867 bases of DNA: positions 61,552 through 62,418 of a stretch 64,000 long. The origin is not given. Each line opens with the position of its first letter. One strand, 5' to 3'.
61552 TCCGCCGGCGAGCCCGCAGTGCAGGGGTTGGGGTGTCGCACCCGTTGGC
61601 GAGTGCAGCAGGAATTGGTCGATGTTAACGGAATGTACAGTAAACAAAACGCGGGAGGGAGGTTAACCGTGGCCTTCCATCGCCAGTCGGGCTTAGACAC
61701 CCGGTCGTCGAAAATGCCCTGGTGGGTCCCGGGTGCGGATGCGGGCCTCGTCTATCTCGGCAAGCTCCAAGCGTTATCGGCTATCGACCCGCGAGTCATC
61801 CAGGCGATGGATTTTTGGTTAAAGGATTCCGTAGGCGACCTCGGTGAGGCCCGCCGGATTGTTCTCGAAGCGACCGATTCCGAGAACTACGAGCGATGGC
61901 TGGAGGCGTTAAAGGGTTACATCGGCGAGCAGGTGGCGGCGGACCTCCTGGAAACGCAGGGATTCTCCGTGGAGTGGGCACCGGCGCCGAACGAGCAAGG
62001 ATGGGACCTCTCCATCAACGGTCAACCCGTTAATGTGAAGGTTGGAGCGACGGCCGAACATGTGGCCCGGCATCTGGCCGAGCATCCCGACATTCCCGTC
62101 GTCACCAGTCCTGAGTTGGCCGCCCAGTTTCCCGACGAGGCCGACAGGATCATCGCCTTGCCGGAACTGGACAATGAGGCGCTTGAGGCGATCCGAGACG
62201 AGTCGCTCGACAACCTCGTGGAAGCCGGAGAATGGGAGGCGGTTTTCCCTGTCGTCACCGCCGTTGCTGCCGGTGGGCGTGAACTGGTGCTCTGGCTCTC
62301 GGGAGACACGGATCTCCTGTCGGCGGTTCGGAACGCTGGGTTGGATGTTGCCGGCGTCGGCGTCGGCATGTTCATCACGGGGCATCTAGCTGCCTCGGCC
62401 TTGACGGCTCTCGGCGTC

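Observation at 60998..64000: Second locus of the novel family: the paralog is convergent and stop-to-stop with another helical/hydrophobic-hairpin protein, and divergent from a STAS-like gene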

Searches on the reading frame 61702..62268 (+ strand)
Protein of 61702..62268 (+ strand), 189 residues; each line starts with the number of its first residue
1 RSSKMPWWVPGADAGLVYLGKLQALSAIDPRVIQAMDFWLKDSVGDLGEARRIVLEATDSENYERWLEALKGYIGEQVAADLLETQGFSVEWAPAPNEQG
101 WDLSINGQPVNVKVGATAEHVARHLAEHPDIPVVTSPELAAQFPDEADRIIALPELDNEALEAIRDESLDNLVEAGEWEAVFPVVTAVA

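Call 58: predict_structure(alignment_id=A2)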
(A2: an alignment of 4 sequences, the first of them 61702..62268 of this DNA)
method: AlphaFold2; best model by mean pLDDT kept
length: 189 residues; sequences in the alignment: 4
mean_pLDDT: 55.5   pTM: 0.47
mean pLDDT of the five models: 55.5, 53.9, 52.8, 49.8, 45.6
residues with pLDDT >= 90: 0; 70-90: 30; 50-70: 99; < 50: 60
segments of 3 or more residues with pLDDT < 50: 1-26, 43-45, 94-100, 171-176, 178-189
pLDDT, mean of each block of 10 residues (from residue 1): 31 32 47 56 48 55 58 61 58 50 57 65 73 73 84 64 56 44 40
secondary structure, 60 per line:
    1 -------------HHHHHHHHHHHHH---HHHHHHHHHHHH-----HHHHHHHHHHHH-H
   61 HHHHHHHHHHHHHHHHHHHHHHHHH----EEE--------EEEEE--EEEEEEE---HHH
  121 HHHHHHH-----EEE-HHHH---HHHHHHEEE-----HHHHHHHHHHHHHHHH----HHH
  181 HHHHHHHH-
elements in order: H14-26 H30-41 H47-58 H60-85 E90-92 E101-105 E108-114 H118-127 E133-135 H137-140 H144-149 E150-152 H158-173 H178-188

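Call 61: fold_search(model_id=the predicted structure, library=pdb)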
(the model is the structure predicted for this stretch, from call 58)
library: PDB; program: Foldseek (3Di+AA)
matches with E <= 10: 227; with E <= 0.001: 0
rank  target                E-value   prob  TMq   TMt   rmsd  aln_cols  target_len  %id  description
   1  2gb7_C                3.7e-02  0.66  0.31  0.22  18.8       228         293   12  Metal-depleted Ecl18kI in complex with uncleaved, modified DNA (released 2006-06-20)
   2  2fqz_A                7.6e-02  0.51  0.30  0.21  15.2       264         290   11  Metal-depleted Ecl18kI in complex with uncleaved DNA (released 2006-06-20)
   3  2fqz_B                1.1e-01  0.41  0.30  0.21  15.4       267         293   10  Metal-depleted Ecl18kI in complex with uncleaved DNA (released 2006-06-20)
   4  2gb7_A                1.7e-01  0.44  0.31  0.22  18.3       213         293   11  Metal-depleted Ecl18kI in complex with uncleaved, modified DNA (released 2006-06-20)
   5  2fqz_C                2.0e-01  0.35  0.31  0.22  18.7       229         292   11  Metal-depleted Ecl18kI in complex with uncleaved DNA (released 2006-06-20)
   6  2gb7_B                2.1e-01  0.30  0.30  0.21  17.4       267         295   11  Metal-depleted Ecl18kI in complex with uncleaved, modified DNA (released 2006-06-20)
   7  4avq_B                4.0e-01  0.25  0.32  0.31   9.6       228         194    8  Influenza strain pH1N1 2009 polymerase subunit PA endonuclease (released 2012-08-22)
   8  3afo_B                6.6e-01  0.18  0.18  0.12   7.9        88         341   18  Crystal Structure of Yeast NADH Kinase complexed with NADH (released 2011-03-16)
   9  4avq_A                9.1e-01  0.15  0.32  0.31   9.2       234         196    7  Influenza strain pH1N1 2009 polymerase subunit PA endonuclease (released 2012-08-22)
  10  8u0w_A                9.7e-01  0.28  0.21  0.05   5.5        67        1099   18  DdmD monomer in complex with ssDNA (released 2024-07-10)
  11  9bqv_A                1.1e+00  0.23  0.21  0.05   5.8        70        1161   18  DdmD dimer apoprotein (released 2024-07-03)
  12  3oe7_G                1.4e+00  0.07  0.19  0.14  18.5       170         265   14  Structure of four mutant forms of yeast f1 ATPase: gamma-I270T (released 2010-09-15)
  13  5m0r_E                1.4e+00  0.06  0.19  0.15  16.0       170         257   10  Cryo-EM reconstruction of the maedi-visna virus (MVV) strand transfer complex (released 2017-01-18)
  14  2ost_C                1.5e+00  0.51  0.20  0.26   2.8        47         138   26  The structure of a bacterial homing endonuclease : I-Ssp6803I (released 2007-03-20)
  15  3a4k_A                1.6e+00  0.16  0.33  0.24  11.3       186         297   12  Crystal structural analysis of HindIII restriction endonuclease in complex with cognate DNA and divalent cations at 2. (released 2009-10-20)
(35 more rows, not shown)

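Call 65: search_solved_structures(query=A4, max_evalue=10, show_alignments=3)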
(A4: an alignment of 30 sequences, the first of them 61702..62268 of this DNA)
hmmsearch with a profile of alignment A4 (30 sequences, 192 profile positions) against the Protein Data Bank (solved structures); distinct sequences matched with E-value up to 10: 2.
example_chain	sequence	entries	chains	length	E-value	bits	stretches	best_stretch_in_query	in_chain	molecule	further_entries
4dng_A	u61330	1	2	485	0.36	13.8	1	23-73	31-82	Uncharacterized aldehyde dehydrogenase AldY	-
2p9x_A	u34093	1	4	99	0.98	12.4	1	38-81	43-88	Hypothetical protein PH0832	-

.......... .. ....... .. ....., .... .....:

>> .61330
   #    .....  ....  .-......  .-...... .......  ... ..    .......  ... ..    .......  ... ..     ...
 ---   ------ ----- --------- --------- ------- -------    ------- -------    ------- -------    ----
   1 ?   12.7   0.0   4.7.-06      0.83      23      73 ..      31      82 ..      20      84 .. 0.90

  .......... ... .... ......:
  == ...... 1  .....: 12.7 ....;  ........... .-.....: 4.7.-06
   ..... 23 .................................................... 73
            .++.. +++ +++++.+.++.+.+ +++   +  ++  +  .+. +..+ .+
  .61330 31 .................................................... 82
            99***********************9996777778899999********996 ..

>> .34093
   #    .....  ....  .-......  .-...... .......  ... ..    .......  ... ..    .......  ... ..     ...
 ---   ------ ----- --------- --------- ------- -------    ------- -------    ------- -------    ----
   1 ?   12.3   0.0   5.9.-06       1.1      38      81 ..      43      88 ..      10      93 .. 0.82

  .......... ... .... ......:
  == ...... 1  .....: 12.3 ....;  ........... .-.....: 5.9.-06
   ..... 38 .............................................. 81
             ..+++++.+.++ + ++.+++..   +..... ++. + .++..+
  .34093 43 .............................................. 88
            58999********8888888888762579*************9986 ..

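Call 66: search_protein_families(library=pfam, alignment_id=A4, max_evalue=1)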
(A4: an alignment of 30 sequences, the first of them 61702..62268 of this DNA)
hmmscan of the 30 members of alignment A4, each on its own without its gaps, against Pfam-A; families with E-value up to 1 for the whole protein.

A. member 1, window:61702-62268:+ (189 aa): 3 families
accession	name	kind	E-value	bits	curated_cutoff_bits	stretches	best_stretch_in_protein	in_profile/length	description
PF04471.18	Mrr_cat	-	0.084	13.4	21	1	76-110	10-45/115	Restriction endonuclease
PF00455.28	DeoRC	-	0.24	11.8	31.8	1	107-136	20-49/160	DeoR C terminal sensor domain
PF14453.12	ThiS-like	-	0.31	11.6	26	1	104-133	4-33/57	ThiS-like ubiquitin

B. families by the number of members that match (of 30 scanned): 16 families
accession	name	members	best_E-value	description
PF11645.14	PDDEXK_5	11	0.0027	PD-(D/E)XK endonuclease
PF14371.13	DUF4412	2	0.017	Domain of unknown function (DUF4412)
PF12324.14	HTH_15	2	0.026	Helix-turn-helix domain of alkylmercury lyase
PF19183.5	DUF5865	2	0.13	Family of unknown function (DUF5865)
PF07449.17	HyaE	1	0.02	Hydrogenase-1 expression protein HyaE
PF13635.12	DUF4143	1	0.029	Domain of unknown function (DUF4143)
PF04471.18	Mrr_cat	1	0.084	Restriction endonuclease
PF09641.16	DUF2026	1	0.09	Protein of unknown function (DUF2026)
PF21158.3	flgK_1st_1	1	0.094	Flagellar hook-associated protein 1, D2-like domain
PF21429.2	Gp44_C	1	0.11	Sliding-clamp-loader large subunit, C-terminal domain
PF12731.12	Mating_N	1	0.15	Mating-type protein beta 1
PF15586.11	Imm8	1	0.2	Immunity protein 8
PF00455.28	DeoRC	1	0.24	DeoR C terminal sensor domain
PF07750.17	GcrA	1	0.25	GcrA cell cycle regulator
PF12989.12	DUF3873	1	0.26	Domain of unknown function, B. Theta Gene description (DUF3873)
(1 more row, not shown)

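Call 81: find_related_loci(query=A4, collection=genome_contigs, flank=10000)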
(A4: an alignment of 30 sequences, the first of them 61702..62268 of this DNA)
Query A4 (189 aa) in genome_contigs; peptide patterns used: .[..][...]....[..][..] (x = any residue, [..] = any of these).
33 stretches matched a pattern; 25 encode a relative of the query (tblastn E <= 1e-3); 25 distinct loci.
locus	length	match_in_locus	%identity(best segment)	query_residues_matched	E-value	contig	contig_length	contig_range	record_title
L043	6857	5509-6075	43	1-187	2e-43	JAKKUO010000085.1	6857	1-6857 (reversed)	MAG: Bacillota bacterium isolate bin 16 NODE_1176_length_6857_cov_138.172596, whole genome shotgun sequence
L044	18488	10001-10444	38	25-169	8e-29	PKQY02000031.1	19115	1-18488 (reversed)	MAG: Bacillota bacterium isolate ZC4RG07 NODE_2407_length_19115_cov_36.035310, whole genome shotgun sequence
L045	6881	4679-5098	40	24-161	2e-26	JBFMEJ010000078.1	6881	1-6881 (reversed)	MAG: Bacillota bacterium isolate MAG242 MAG242_78, whole genome shotgun sequence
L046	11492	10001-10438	41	24-166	2e-25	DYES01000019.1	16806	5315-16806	MAG TPA_asm: Desulfovirgula sp. isolate Tomsk_54_15 Tomsk_k141_17530, whole genome shotgun sequence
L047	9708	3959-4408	39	22-169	2e-24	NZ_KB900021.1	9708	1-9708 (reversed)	Modicisalibacter luteus DSM 23508 F568DRAFT_scaffold00033.33, whole genome shotgun sequence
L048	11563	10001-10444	39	24-168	9e-23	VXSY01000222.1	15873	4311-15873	MAG: Gammaproteobacteria bacterium isolate SB0665_bin_27 NODE_1623_length_15873_cov_7.678341, whole genome shotgun seque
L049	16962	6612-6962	36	28-145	1e-19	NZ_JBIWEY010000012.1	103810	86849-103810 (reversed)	Lysinibacillus sp. NPDC096418 NPDC096418_263_G6.ctg-0012, whole genome shotgun sequence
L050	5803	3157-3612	34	22-171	4e-19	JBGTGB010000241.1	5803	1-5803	MAG: Haliea sp. isolate JTS-RE205 k141_5527062, whole genome shotgun sequence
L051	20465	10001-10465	34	22-174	5e-19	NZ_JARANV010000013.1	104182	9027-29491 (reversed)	Halomonas sp. 25-S5 contig_13, whole genome shotgun sequence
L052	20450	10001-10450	36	22-169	8e-19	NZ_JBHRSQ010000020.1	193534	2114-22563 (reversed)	Halomonas tibetensis strain KCTC 52660 soapdenovo_K_127_20, whole genome shotgun sequence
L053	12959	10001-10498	32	14-177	4e-18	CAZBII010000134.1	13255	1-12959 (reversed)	MAG TPA_asm: uncultured Moraxellaceae bacterium isolate SRP220891_co4_136 genome assembly, contig: NODE_8070_length_1325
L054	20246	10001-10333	34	28-139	2e-17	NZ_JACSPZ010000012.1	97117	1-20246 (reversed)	Solibacillus faecavium strain A46 NODE_12_length_97117_cov_48.085408, whole genome shotgun sequence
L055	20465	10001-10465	34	22-174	1e-18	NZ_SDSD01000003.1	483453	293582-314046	Onishia niordana strain ATF 5.4 NODE_3_length_483453_cov_70.418064, whole genome shotgun sequence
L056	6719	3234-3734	31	16-170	7e-15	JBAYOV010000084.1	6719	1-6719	MAG: Rhodocyclaceae bacterium isolate SO_2016_LW2_122 scaffold25897_LW138R_2016, whole genome shotgun sequence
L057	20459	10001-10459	32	28-170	9e-15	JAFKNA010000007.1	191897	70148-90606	MAG: Lysobacterales bacterium isolate SCN18_13_7_16_R1_B_69_60 SCN18_13_7_16_R1_B_scaffold_80, whole genome shotgun sequ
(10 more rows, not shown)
